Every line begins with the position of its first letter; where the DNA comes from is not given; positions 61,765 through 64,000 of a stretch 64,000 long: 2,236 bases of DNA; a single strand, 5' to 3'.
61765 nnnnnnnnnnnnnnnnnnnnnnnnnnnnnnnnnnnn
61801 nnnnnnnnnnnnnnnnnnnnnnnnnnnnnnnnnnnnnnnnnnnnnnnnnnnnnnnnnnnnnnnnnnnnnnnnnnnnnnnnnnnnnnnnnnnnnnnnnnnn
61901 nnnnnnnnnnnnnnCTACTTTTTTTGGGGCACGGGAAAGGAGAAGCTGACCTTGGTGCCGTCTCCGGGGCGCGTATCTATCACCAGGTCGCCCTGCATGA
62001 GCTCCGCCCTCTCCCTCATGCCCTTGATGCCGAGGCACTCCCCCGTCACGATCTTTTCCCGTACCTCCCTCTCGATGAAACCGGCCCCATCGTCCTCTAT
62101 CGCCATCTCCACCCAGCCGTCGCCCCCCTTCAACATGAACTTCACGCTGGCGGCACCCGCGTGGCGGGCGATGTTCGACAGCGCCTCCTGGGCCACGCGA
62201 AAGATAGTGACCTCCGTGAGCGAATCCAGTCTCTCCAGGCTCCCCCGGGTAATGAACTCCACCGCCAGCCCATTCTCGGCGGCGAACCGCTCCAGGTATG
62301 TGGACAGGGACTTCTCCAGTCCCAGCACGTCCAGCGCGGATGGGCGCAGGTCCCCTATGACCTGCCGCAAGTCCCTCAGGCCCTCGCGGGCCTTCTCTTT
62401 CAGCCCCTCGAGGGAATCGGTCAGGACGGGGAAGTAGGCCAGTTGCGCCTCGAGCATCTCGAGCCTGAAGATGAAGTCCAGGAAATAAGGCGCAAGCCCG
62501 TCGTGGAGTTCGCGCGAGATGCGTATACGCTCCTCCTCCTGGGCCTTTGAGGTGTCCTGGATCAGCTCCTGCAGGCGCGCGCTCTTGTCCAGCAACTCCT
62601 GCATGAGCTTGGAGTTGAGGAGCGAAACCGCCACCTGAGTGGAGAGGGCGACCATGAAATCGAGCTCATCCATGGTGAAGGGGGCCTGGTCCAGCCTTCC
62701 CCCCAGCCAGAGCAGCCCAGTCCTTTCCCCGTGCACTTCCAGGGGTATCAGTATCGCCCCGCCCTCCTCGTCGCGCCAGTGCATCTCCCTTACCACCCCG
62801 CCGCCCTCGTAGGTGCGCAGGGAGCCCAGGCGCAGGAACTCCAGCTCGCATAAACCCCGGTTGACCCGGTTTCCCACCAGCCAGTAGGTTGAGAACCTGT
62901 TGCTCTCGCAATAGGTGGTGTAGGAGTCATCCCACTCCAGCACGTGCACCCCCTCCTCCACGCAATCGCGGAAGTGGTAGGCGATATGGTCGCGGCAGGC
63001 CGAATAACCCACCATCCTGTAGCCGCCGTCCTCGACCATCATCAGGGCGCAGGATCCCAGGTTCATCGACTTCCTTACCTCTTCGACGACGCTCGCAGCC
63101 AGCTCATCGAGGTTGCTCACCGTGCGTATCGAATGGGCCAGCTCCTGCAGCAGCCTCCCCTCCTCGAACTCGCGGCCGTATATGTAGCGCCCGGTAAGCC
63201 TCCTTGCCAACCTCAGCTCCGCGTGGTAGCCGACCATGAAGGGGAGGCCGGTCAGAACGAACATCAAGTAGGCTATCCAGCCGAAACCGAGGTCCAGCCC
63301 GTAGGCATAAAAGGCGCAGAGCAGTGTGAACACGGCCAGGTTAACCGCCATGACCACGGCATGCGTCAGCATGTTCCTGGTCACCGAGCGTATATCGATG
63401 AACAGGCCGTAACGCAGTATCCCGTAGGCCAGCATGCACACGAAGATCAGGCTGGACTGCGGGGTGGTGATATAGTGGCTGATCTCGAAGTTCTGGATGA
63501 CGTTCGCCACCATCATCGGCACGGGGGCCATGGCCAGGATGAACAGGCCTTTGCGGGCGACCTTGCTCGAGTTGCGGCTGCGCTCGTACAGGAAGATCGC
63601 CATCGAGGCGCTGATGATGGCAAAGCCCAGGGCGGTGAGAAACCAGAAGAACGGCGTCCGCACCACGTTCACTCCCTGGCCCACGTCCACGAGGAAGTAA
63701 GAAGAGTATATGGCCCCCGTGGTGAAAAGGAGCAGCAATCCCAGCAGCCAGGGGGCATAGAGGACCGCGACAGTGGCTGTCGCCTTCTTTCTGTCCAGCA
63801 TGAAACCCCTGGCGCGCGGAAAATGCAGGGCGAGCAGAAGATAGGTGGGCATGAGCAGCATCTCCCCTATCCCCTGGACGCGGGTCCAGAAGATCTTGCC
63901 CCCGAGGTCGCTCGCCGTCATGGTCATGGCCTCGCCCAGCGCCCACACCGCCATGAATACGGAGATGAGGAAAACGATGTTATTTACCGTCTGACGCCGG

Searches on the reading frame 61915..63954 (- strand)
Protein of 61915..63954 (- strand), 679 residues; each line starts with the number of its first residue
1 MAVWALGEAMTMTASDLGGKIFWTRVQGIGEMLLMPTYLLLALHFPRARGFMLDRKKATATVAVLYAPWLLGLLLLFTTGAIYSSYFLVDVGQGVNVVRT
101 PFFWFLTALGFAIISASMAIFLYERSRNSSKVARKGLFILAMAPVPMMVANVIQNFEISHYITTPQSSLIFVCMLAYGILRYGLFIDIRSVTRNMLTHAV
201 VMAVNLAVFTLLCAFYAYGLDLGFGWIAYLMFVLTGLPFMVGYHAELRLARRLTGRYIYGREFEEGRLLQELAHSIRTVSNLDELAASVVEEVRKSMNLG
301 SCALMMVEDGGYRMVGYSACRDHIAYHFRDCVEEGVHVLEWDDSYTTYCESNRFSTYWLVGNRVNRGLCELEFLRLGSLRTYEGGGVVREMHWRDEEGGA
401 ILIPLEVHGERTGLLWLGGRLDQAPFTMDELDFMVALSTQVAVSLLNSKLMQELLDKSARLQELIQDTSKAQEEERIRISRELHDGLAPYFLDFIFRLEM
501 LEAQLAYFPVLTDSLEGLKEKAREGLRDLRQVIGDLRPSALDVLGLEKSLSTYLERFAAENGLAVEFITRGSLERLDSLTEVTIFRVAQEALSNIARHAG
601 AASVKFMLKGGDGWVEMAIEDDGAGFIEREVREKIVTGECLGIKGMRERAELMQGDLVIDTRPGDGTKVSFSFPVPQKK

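Call 84: search_protein_families(library=pfam, max_evalue=0.00001, proteins=[window:61915-63954:-])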
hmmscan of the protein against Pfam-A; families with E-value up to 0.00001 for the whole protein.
window:61915-63954:- (679 aa): 5 families
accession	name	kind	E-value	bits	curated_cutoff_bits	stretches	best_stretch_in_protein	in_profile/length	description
PF16927.11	HisKA_7TM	-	2e-17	64.2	28.6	1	1-185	35-220/224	N-terminal 7TM region of histidine kinase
PF02518.31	HATPase_c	-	1.6e-12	48.3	26.4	1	582-676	4-110/111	Histidine kinase-, DNA gyrase B-, and HSP90-like ATPase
PF07730.19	HisKA_3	-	4.2e-10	40.5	24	1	475-541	1-68/68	Histidine kinase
PF13492.12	GAF_3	-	1.5e-06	29.1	27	0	382-446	61-128/129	GAF domain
PF01590.32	GAF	-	3e-06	28.2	22.4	0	281-445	1-133/133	GAF domain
